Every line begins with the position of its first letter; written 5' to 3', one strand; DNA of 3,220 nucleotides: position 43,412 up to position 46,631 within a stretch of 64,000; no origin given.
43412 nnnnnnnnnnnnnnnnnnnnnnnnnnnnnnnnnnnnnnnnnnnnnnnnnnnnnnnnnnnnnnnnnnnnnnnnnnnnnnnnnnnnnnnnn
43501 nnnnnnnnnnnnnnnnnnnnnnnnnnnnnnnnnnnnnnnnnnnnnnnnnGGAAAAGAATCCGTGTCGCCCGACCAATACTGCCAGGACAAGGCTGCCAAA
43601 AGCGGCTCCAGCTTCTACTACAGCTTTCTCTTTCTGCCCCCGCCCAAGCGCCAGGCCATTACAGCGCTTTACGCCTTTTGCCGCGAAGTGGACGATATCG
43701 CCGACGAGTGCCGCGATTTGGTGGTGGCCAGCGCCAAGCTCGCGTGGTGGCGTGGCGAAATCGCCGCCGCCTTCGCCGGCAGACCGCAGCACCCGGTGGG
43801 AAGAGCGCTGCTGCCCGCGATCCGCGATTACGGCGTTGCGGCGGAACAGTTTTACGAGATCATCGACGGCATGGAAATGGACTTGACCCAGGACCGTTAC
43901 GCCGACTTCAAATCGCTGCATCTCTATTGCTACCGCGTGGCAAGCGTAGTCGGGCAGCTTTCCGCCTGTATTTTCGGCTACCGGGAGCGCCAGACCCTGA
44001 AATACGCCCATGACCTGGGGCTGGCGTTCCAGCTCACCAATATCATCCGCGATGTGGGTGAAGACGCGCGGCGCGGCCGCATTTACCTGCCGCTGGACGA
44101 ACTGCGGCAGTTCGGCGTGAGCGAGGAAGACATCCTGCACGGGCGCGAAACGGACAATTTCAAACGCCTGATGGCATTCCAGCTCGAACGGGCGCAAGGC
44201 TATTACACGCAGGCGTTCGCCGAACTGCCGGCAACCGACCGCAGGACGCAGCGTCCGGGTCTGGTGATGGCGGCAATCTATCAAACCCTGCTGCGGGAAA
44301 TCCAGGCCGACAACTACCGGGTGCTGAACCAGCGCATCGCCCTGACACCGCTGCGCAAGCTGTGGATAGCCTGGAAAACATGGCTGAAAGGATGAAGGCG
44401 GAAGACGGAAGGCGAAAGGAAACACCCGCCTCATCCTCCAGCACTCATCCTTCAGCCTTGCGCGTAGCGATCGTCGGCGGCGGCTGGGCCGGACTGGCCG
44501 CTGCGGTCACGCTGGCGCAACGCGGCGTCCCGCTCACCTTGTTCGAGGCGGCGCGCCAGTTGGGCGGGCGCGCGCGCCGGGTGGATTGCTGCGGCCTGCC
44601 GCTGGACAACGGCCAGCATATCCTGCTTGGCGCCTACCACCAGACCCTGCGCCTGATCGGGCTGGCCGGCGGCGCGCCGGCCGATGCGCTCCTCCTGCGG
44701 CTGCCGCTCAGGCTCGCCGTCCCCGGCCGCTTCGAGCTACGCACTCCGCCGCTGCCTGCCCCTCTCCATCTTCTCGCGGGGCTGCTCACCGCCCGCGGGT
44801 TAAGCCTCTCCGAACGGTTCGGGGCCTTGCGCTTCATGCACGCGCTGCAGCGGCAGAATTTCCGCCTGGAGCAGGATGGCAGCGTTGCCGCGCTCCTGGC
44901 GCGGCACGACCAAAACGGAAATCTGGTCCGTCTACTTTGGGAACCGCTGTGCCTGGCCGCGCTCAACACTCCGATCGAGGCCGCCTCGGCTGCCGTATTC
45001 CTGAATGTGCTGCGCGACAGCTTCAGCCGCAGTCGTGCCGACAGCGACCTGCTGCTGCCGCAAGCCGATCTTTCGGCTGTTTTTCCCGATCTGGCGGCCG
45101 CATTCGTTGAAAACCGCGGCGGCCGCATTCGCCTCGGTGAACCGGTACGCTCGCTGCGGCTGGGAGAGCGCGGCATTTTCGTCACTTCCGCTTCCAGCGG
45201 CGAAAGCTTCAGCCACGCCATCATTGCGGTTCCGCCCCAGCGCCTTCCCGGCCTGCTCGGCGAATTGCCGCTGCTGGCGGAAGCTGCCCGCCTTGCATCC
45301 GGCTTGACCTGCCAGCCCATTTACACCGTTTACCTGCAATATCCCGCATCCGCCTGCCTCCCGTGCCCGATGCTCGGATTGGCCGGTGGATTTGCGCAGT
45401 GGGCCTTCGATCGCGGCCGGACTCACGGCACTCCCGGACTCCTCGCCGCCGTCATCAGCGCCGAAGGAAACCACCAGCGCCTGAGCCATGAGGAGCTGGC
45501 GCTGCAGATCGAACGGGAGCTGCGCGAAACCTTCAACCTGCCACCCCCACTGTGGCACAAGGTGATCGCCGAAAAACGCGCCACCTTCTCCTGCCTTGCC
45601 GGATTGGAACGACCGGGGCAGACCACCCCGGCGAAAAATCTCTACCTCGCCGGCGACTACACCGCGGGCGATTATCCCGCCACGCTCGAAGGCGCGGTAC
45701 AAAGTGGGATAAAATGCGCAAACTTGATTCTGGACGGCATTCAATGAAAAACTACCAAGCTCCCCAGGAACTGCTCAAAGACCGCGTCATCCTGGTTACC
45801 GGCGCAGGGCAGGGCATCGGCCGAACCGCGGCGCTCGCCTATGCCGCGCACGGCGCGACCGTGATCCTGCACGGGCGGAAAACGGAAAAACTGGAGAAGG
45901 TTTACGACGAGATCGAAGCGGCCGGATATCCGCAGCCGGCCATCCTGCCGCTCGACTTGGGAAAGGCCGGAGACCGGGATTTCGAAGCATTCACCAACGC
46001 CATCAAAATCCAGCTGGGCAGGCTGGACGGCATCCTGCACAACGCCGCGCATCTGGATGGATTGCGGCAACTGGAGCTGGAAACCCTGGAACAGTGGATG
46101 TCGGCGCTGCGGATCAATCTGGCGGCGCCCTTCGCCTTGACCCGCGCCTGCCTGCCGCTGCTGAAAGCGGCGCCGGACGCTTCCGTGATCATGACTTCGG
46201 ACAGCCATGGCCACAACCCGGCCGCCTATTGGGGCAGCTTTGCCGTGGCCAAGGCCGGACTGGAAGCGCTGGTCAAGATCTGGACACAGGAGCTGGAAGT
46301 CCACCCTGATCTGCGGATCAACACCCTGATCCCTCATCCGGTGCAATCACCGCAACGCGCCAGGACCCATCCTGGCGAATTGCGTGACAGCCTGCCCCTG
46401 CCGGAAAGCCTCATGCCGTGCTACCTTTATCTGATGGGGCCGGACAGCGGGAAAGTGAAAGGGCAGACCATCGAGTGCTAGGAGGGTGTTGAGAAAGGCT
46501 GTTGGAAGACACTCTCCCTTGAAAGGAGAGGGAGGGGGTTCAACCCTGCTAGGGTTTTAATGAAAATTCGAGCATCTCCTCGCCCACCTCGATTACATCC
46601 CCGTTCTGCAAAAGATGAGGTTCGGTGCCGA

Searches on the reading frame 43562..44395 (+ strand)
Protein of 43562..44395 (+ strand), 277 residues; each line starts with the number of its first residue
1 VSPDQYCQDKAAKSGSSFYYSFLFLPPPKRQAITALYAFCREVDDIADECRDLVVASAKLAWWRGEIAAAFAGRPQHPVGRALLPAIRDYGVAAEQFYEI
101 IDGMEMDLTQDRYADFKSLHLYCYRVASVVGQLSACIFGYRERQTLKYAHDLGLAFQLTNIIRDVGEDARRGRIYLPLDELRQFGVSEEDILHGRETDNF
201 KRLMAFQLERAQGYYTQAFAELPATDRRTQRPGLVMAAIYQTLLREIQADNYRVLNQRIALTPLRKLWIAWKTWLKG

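Call 70: search_protein_families(library=ncbifam, proteins=[window:43562-44395:+], max_evalue=1e-10)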
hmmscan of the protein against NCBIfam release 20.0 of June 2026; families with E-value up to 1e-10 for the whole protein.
window:43562-44395:+ (277 aa): 5 families
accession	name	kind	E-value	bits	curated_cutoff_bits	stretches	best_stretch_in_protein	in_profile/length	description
TIGR03465.1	HpnD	equivalog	5.1e-120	399.5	278.6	1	10-275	1-266/267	presqualene diphosphate synthase HpnD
NF045686.1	PhytoSynCyanob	equivalog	2.3e-64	217.4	550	1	5-276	22-306/310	15-cis-phytoene synthase CrtB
TIGR03464.1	HpnC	equivalog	3.7e-53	180.8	250.45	1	20-273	11-265/267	squalene synthase HpnC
NF045921.1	PhytnSynCrtBRhod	equivalog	5.1e-45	154.2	500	1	6-270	9-272/307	15-cis-phytoene synthase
NF042419.1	Phyto_syn_CrtB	equivalog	2.5e-36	125.8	480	1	20-230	21-239/306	15-cis-phytoene synthase CrtB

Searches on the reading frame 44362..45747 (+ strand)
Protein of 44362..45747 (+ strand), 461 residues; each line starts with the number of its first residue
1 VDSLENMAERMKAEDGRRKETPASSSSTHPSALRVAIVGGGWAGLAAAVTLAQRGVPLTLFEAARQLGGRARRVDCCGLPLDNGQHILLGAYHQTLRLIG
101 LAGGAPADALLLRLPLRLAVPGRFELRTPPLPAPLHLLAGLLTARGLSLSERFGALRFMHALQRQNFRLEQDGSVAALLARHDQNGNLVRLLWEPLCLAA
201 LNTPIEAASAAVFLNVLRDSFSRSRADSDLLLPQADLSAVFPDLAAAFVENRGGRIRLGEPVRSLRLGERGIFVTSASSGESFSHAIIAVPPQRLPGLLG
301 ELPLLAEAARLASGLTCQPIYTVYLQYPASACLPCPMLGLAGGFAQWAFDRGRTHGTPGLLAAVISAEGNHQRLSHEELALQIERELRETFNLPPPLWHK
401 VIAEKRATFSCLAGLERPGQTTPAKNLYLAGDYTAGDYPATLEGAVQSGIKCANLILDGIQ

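Call 70: search_protein_families(library=ncbifam, proteins=[window:44362-45747:+], max_evalue=1e-10)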
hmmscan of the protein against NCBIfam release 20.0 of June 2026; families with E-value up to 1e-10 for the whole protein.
window:44362-45747:+ (461 aa): 4 families
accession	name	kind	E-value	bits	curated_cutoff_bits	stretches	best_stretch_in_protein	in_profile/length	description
TIGR03467.1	HpnE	equivalog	1.8e-140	469.1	283.05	1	35-457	1-429/430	hydroxysqualene dehydroxylase HpnE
TIGR02732.1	zeta_caro_desat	equivalog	2e-19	69.9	622.15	0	354-457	366-474/474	9,9'-di-cis-zeta-carotene desaturase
NF005560.0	PRK07233.1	equivalog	2.7e-17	62.8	252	1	34-303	2-264/435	hypothetical protein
TIGR02731.1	phytoene_desat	equivalog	6.5e-17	61.4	569.4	0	400-456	394-452/453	15-cis-phytoene desaturase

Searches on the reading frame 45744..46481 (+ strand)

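Call 70: search_protein_families(library=ncbifam, proteins=[window:45744-46481:+], max_evalue=1e-10)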
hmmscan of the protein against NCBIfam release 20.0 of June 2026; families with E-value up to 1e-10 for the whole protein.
window:45744-46481:+ (245 aa): 134 families (the best 25 are shown)
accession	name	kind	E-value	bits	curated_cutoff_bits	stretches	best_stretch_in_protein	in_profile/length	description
NF006431.0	PRK08703.1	equivalog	4.7e-82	275.2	324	1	10-241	3-235/239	SDR family oxidoreductase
NF006509.0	PRK08945.1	equivalog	8.9e-81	270.7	269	1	1-244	1-243/248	YciK family oxidoreductase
NF005681.0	PRK07478.1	subfamily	1.9e-29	102.8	267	1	10-208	3-199/254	SDR family oxidoreductase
NF009468.0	PRK12826.1-4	equivalog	2e-29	103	318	1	11-203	5-193/256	SDR family oxidoreductase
NF005909.0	PRK07890.1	subfamily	1.8e-27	96.3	258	1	9-197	3-186/260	short chain dehydrogenase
NF005672.0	PRK07454.1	equivalog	7.1e-26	90.9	234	1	12-202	5-190/241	SDR family oxidoreductase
NF006073.0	PRK08219.1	equivalog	1.9e-25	89.9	218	1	13-204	3-178/227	SDR family oxidoreductase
NF006598.0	PRK09135.1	equivalog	8.1e-25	87.8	288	1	12-211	5-199/249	pteridine reductase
NF005806.0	PRK07666.1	equivalog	8.4e-24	84.2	286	1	9-201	3-190/239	3-ketoacyl-ACP reductase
NF009093.0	PRK12429.1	subfamily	2.5e-23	82.7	258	1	11-203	3-190/259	3-hydroxybutyrate dehydrogenase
TIGR01963.1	PHB_DH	subfamily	2.7e-23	82.5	307.05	1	14-203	2-186/255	3-hydroxybutyrate dehydrogenase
TIGR03971.1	SDR_subfam_1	subfamily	3.3e-23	82.4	300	1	11-205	1-203/271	mycofactocin-coupled SDR family oxidoreductase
NF004203.0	PRK05653.2-4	subfamily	3.9e-23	82.1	313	1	11-209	4-199/260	3-oxoacyl-ACP reductase FabG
NF005446.0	PRK07035.1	equivalog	6.5e-23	81.3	373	1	11-198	9-192/255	SDR family oxidoreductase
NF005873.0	PRK07814.1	equivalog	2.6e-22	79.5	346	1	11-198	8-190/263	SDR family oxidoreductase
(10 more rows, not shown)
